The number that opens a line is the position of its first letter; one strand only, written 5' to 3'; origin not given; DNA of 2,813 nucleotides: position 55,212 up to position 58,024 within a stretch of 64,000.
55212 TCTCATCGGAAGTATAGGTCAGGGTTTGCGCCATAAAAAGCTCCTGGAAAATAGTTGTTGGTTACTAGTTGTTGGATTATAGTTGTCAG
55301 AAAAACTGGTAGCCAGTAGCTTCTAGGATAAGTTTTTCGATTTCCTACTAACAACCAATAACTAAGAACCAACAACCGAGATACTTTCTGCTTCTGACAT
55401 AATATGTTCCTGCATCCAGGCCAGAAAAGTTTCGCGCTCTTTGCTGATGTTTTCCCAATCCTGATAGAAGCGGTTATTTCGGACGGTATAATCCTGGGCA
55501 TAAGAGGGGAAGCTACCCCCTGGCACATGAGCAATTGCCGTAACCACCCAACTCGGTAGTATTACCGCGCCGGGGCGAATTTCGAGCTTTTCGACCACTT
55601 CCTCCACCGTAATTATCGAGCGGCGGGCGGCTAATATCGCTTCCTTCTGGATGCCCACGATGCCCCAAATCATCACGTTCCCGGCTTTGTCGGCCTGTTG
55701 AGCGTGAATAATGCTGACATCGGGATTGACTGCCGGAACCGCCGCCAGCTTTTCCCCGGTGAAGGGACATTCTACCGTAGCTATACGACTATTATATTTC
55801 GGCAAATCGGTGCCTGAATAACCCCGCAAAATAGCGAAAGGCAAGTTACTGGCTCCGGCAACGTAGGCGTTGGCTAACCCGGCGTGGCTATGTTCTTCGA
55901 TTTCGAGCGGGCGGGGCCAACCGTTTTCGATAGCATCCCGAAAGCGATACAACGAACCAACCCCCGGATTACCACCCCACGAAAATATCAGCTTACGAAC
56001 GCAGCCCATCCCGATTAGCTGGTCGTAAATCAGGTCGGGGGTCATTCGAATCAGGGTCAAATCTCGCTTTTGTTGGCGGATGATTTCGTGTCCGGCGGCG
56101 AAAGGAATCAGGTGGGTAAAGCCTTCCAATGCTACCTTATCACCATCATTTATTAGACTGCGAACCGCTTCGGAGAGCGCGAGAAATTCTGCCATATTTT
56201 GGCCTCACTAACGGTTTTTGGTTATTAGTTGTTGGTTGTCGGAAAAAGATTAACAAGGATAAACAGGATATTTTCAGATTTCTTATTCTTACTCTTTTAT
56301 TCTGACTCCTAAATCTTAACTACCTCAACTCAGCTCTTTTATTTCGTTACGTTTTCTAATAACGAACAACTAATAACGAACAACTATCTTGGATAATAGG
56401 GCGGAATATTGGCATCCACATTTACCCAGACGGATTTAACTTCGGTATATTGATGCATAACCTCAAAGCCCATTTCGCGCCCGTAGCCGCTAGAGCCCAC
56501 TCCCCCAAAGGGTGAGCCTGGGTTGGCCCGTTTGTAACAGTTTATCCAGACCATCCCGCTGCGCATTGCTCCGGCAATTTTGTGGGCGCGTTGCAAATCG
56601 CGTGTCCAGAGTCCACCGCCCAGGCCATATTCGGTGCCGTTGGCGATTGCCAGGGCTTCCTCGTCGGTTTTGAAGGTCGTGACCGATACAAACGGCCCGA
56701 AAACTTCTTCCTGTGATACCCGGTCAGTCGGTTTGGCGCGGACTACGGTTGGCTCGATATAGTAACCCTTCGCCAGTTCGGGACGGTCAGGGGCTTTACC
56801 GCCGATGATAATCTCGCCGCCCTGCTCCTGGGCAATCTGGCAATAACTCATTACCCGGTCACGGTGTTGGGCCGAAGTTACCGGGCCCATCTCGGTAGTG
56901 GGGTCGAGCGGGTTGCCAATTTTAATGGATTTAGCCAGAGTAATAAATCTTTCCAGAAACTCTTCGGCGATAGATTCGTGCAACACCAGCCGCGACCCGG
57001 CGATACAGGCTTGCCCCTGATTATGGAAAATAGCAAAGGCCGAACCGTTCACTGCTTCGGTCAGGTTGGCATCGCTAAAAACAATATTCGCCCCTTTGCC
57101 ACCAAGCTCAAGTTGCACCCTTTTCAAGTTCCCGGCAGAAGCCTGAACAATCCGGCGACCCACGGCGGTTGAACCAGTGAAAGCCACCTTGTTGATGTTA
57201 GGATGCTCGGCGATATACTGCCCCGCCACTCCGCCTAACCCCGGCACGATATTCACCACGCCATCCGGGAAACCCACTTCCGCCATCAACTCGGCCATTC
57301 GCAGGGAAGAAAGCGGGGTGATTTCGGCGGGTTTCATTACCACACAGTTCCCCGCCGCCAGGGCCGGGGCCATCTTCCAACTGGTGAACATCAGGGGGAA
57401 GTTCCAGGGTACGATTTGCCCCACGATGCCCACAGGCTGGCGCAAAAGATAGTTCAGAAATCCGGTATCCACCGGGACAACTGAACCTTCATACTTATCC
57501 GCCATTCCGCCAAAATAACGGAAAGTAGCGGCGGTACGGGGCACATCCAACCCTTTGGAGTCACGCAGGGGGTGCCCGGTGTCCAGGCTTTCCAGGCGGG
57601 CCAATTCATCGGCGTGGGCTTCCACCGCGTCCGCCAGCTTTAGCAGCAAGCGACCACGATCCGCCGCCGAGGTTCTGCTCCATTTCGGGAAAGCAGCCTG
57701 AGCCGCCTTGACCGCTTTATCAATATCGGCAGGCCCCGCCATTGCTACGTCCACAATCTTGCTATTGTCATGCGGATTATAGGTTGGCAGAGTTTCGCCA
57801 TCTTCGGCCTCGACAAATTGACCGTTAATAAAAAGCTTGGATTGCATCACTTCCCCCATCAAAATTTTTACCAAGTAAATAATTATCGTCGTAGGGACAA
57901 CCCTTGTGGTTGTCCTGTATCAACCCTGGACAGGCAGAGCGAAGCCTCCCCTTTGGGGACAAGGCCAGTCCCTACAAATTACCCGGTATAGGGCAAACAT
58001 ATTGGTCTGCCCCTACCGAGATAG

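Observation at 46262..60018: Complete hydroquinone ring-cleavage operon in an apparent Chloroflexota genome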

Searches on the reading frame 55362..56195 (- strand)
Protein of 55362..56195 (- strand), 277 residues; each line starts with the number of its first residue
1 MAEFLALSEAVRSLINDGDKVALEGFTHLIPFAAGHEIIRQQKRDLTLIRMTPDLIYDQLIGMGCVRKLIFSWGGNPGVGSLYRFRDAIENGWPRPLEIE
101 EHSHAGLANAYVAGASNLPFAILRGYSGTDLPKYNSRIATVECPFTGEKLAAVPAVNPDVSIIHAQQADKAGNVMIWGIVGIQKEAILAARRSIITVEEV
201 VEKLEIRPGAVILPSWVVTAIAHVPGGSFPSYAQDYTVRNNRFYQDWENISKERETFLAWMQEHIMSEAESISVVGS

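Call 4: search_protein_families(library=pfam, proteins=[window:55362-56195:-], max_evalue=0.01)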
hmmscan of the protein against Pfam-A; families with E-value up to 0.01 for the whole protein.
window:55362-56195:- (277 aa): 1 family
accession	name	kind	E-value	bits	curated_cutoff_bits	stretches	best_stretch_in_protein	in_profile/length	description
PF01144.29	CoA_trans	-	1.1e-21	77.7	23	1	7-221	4-214/217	Coenzyme A transferase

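Call 5: search_protein_families(library=ncbifam, proteins=[window:55362-56195:-], max_evalue=0.01)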
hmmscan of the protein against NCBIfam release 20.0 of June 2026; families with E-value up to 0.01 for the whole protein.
window:55362-56195:- (277 aa): 2 families
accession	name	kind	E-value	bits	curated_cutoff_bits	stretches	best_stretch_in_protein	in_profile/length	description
TIGR02429.1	pcaI_scoA_fam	subfamily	1.6e-09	37.5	128.5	1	8-223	10-218/222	3-oxoacid CoA-transferase subunit A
NF007394.0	PRK09920.1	equivalog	3.5e-06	26.8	315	1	156-221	147-213/219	acetate CoA-transferase subunit alpha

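Call 28: find_homologous_proteins(query=window:55362-56195:-, max_evalue=1e-20)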
Query window:55362-56195:- (277 aa): 8000 proteins with E <= 1e-20 among 8000 candidates; the best 120 are listed.
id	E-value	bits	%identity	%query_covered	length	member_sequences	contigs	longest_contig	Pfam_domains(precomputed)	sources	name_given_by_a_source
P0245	1.6e-187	639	65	82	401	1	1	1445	PF01144.30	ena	-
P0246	1.9e-182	623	100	100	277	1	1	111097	PF01144.30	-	-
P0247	3.0e-165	566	91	97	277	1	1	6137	PF01144.30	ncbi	-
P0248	5.7e-165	565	90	100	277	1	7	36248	PF01144.30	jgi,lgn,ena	-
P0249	3.7e-163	560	90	100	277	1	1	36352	PF01144.30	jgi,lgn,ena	-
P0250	2.1e-156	537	96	88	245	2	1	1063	PF01144.30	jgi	jgi:glutaconate CoA-transferase subunit A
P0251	1.5e-146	505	77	98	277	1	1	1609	PF01144.30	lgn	-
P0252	5.8e-144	497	76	99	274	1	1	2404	PF01144.30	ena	-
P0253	9.7e-144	496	79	96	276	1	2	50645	PF01144.30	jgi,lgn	jgi:glutaconate CoA-transferase subunit A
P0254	4.2e-139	481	75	99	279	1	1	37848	PF01144.30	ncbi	-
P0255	3.9e-138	477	74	97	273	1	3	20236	PF01144.30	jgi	jgi:glutaconate CoA-transferase, subunit A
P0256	1.6e-135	469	72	98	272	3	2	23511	PF01144.30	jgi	-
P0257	5.6e-135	467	72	96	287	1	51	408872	PF01144.30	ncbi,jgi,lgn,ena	-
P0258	8.8e-135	466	71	97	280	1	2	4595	PF01144.30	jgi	jgi:glutaconate CoA-transferase subunit A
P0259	1.2e-134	466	69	97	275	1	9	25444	PF01144.30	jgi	jgi:glutaconate CoA-transferase, subunit A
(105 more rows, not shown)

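Call 29: find_encoding_contigs(protein=P0248, flank=10000, max_places=2)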
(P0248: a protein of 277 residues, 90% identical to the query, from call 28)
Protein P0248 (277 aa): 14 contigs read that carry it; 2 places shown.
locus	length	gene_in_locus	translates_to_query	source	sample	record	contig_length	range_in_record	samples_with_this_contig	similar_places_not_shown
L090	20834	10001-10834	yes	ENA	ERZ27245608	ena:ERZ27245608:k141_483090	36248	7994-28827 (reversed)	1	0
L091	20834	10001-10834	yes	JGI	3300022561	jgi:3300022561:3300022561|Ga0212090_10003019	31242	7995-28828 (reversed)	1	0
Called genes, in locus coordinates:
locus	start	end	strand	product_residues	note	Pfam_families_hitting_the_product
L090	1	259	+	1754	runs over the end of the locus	PF01590:GAF, PF13185:GAF_2, PF01590:GAF, PF13185:GAF_2, PF01590:GAF, PF13185:GAF_2, PF13492:GAF_3, PF01590:GAF, +12 more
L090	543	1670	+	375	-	PF00072:Response_reg, PF00512:HisKA, PF02518:HATPase_c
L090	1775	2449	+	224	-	PF00440:TetR_N, PF17929:TetR_C_34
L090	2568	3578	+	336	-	PF00106:adh_short, PF08659:KR (weak)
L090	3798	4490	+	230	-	-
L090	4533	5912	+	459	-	-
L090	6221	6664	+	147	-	PF12680:SnoaL_2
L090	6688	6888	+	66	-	-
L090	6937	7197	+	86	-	-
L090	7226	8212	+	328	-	PF18191:PnpCD_PnpD_N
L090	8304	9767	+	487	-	PF00171:Aldedh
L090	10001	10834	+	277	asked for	PF01144:CoA_trans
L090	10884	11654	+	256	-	PF01144:CoA_trans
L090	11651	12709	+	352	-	PF00465:Fe-ADH, PF13685:Fe-ADH_2, PF25137:ADH_Fe_C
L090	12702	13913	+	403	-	PF00108:Thiolase_N, PF22691:Thiolase_C_1 (faint), PF00109:ketoacyl-synt (faint), PF02803:Thiolase_C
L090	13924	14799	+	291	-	PF04444:Dioxygenase_N, PF00775:Dioxygenase_C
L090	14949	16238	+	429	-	PF10518:TAT_signal (weak), PF13433:Peripla_BP_5 (faint), PF13458:Peripla_BP_6, PF01094:ANF_receptor (weak)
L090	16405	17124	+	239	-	PF00005:ABC_tran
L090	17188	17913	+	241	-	PF00005:ABC_tran, PF13304:AAA_21 (faint)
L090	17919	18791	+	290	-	PF02653:BPD_transp_2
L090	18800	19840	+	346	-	PF02653:BPD_transp_2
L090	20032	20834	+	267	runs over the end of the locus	PF09339:HTH_IclR, PF01614:IclR_C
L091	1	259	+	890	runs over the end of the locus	?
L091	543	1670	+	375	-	PF00072:Response_reg, PF00512:HisKA, PF02518:HATPase_c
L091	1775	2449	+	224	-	PF00440:TetR_N, PF17929:TetR_C_34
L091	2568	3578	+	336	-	PF00106:adh_short, PF08659:KR (weak)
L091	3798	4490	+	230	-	-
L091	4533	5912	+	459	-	-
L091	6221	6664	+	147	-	PF12680:SnoaL_2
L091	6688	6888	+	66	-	-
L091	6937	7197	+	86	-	-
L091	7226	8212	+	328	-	PF18191:PnpCD_PnpD_N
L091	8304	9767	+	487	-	PF00171:Aldedh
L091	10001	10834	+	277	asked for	PF01144:CoA_trans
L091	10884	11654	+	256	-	PF01144:CoA_trans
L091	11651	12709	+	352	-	PF00465:Fe-ADH, PF13685:Fe-ADH_2, PF25137:ADH_Fe_C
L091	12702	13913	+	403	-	PF00108:Thiolase_N, PF22691:Thiolase_C_1 (faint), PF00109:ketoacyl-synt (faint), PF02803:Thiolase_C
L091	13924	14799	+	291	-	PF04444:Dioxygenase_N, PF00775:Dioxygenase_C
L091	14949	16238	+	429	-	PF10518:TAT_signal (weak), PF13433:Peripla_BP_5 (faint), PF13458:Peripla_BP_6, PF01094:ANF_receptor (weak)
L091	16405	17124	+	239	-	PF00005:ABC_tran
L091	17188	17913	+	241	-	PF00005:ABC_tran, PF13304:AAA_21 (faint)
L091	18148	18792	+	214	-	PF02653:BPD_transp_2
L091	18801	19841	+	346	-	PF02653:BPD_transp_2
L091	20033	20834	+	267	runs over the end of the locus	PF09339:HTH_IclR, PF01614:IclR_C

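Call 30: find_encoding_contigs(protein=P0247, flank=10000, max_places=2)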
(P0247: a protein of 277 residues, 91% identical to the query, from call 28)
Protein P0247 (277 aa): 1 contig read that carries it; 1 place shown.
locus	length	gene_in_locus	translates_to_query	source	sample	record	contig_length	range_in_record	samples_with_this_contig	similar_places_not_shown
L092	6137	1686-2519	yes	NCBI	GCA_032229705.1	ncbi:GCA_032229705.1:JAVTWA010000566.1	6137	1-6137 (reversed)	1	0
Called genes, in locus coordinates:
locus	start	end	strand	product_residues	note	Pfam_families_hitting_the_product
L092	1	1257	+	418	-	?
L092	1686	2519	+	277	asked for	PF01144:CoA_trans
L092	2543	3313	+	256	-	PF01144:CoA_trans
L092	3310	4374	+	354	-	PF00465:Fe-ADH, PF13685:Fe-ADH_2, PF25137:ADH_Fe_C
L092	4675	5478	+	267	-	PF09339:HTH_IclR, PF01614:IclR_C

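Call 34: search_protein_families(library=pfam, proteins=[L090:13924-14799:+], max_evalue=0.001)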
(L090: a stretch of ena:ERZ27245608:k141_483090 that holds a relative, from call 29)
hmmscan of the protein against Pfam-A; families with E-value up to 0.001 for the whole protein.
L090:13924-14799:+ (291 aa): 2 families
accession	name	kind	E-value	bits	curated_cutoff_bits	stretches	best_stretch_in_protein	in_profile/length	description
PF00775.27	Dioxygenase_C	-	5.7e-41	140.4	27.3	1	123-289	21-181/182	Dioxygenase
PF04444.19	Dioxygenase_N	-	1.1e-34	118.5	27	1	27-101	1-75/75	Catechol dioxygenase N terminus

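Call 44: search_solved_structures(query=window:55362-56195:-, max_evalue=0.001)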
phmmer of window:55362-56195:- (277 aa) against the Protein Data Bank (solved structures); distinct sequences matched with E-value up to 0.001: 5.
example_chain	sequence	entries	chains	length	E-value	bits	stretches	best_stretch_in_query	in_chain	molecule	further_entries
1poi_A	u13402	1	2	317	1.5e-27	100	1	4-266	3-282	GLUTACONATE COENZYME A-TRANSFERASE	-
5mzw_A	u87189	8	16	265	2.2e-19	73.2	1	2-232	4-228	Glutaconate CoA-transferase family, subunit A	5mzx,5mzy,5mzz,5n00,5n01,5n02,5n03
6con_A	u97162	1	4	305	3.1e-11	46.5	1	6-261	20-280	CoA-transferase subunit alpha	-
6coj_A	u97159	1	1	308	1.4e-10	44.3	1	97-262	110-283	Probable CoA-transferase alpha subunit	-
6co6_A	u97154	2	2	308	1.8e-10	43.9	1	31-262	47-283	Probable CoA-transferase alpha subunit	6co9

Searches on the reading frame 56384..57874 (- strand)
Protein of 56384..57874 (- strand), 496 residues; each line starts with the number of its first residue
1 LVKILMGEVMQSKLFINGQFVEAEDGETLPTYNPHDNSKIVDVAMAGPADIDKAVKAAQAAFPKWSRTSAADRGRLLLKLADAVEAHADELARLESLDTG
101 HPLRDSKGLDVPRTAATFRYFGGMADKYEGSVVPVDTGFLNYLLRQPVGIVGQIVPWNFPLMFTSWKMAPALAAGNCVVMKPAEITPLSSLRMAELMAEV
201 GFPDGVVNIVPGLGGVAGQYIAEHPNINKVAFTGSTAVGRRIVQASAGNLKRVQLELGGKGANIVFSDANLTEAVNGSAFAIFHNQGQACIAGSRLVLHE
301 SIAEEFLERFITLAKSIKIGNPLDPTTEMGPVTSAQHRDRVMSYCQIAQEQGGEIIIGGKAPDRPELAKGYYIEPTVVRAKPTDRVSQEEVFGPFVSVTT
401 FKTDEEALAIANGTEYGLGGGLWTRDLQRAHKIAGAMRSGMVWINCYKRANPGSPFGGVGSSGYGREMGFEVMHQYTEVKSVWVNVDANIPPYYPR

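Call 4: search_protein_families(library=pfam, proteins=[window:56384-57874:-], max_evalue=0.01)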
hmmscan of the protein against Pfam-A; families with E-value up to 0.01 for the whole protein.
window:56384-57874:- (496 aa): 1 family
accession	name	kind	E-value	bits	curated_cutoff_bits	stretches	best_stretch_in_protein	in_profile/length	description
PF00171.27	Aldedh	-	1.5e-179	597.8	23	1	20-482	1-461/461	Aldehyde dehydrogenase family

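Call 5: search_protein_families(library=ncbifam, proteins=[window:56384-57874:-], max_evalue=0.01)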
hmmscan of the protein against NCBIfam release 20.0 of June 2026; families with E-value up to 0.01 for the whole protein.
window:56384-57874:- (496 aa): 44 families (the best 25 are shown)
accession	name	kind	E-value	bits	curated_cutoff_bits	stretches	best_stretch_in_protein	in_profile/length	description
TIGR01804.1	BADH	equivalog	5.6e-163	542.7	668.6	1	15-480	1-467/467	betaine-aldehyde dehydrogenase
TIGR02299.1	HpaE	equivalog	8.6e-160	532.5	638.35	1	13-488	2-480/488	5-carboxymethyl-2-hydroxymuconate semialdehyde dehydrogenase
NF045736.1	PaDhStyDRhodo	equivalog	5e-153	510.1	800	1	11-484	2-477/479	phenylacetaldehyde dehydrogenase StyD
NF010000.0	PRK13473.1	subfamily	7.2e-152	506.3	615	1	10-485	1-473/475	aminobutyraldehyde dehydrogenase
NF045735.1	PaDhStyDPseudo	equivalog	3.7e-149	497.5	850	1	11-484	2-481/483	phenylacetaldehyde dehydrogenase StyD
NF009725.0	PRK13252.1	equivalog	1.4e-148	495.4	593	1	9-488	4-483/488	betaine-aldehyde dehydrogenase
NF007352.0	PRK09847.1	equivalog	8.5e-144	479.7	850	1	10-487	18-494/495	aldehyde dehydrogenase PuuC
NF050026.1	AcaldDHExaC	equivalog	2.8e-143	478.2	900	1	13-488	17-497/503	acetaldehyde dehydrogenase ExaC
TIGR03216.1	OH_muco_semi_DH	equivalog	2.4e-137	458.4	693.25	1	14-485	3-480/481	2-hydroxymuconic semialdehyde dehydrogenase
TIGR03374.1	ABALDH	equivalog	1.2e-121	406.8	909.3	1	11-484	1-471/472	aminobutyraldehyde dehydrogenase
NF042993.1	AlphKGSA_gudD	equivalog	1.8e-116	389.8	770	1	13-484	5-480/481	alpha-ketoglutaric semialdehyde dehydrogenase GucD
NF052305.1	DioxValDhHalo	equivalog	1.6e-114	383.5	750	1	12-485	5-482/483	2,5-dioxovalerate dehydrogenase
NF006916.0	PRK09407.1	equivalog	7.2e-111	371.3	521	1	21-483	28-491/526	succinic semialdehyde dehydrogenase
TIGR01780.1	SSADH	subfamily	1.5e-109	366.8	646.35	1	32-480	2-448/448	succinate-semialdehyde dehydrogenase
TIGR04284.1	aldehy_Rv0768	hypoth_equivalog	1.8e-106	357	775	1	12-482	1-476/480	aldehyde dehydrogenase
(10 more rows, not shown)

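Call 42: search_solved_structures(query=window:56384-57874:-, max_evalue=1e-100)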
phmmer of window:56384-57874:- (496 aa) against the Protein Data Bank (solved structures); distinct sequences matched with E-value up to 1e-100: 104 (the best 60 are shown).
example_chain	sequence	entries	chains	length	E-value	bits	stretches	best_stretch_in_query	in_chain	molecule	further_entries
4o6r_A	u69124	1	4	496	6.4e-246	820.2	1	10-496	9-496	Aldehyde Dehydrogenase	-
4go3_A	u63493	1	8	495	2e-240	802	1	10-496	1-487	Putative gamma-hydroxymuconic semialdehyde dehydrogenase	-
4go4_A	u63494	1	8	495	3.7e-240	801.2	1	10-496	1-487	Putative gamma-hydroxymuconic semialdehyde dehydrogenase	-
5gtk_A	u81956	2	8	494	3.7e-139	468.1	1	11-486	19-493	Betaine-aldehyde dehydrogenase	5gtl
5gt6_A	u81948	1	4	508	4.1e-139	467.9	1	11-486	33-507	Betaine-aldehyde dehydrogenase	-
4qf6_A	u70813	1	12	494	1.8e-138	465.8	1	11-486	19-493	Aldehyde dehydrogenase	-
4qet_A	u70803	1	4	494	3.2e-138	465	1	11-486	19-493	Aldehyde dehydrogenase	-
6alj_A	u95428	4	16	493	1.4e-137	462.9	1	8-486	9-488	Aldehyde dehydrogenase 1A2 | Retinal dehydrogenase 2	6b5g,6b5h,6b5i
9r6n_A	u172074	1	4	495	1.4e-137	462.9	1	8-486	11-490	Retinal dehydrogenase 2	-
4x2q_A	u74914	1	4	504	1.5e-137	462.8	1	8-486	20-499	Retinal dehydrogenase 2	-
9r3z_A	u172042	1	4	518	1.7e-137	462.6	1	8-486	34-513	Retinal dehydrogenase 2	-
1cw3_A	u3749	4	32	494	1.4e-136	459.6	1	8-486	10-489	MITOCHONDRIAL ALDEHYDE DEHYDROGENASE | ALDEHYDE DEHYDROGENASE, MITOCHONDRIAL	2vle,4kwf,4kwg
1nzx_A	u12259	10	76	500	1.5e-136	459.5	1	8-486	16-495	Aldehyde dehydrogenase | Aldehyde dehydrogenase, mitochondrial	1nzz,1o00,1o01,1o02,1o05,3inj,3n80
5l13_A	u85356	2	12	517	1.7e-136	459.3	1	8-486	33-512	Aldehyde dehydrogenase, mitochondrial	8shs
4fr8_A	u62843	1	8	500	4e-136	458.1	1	8-486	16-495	Aldehyde dehydrogenase, mitochondrial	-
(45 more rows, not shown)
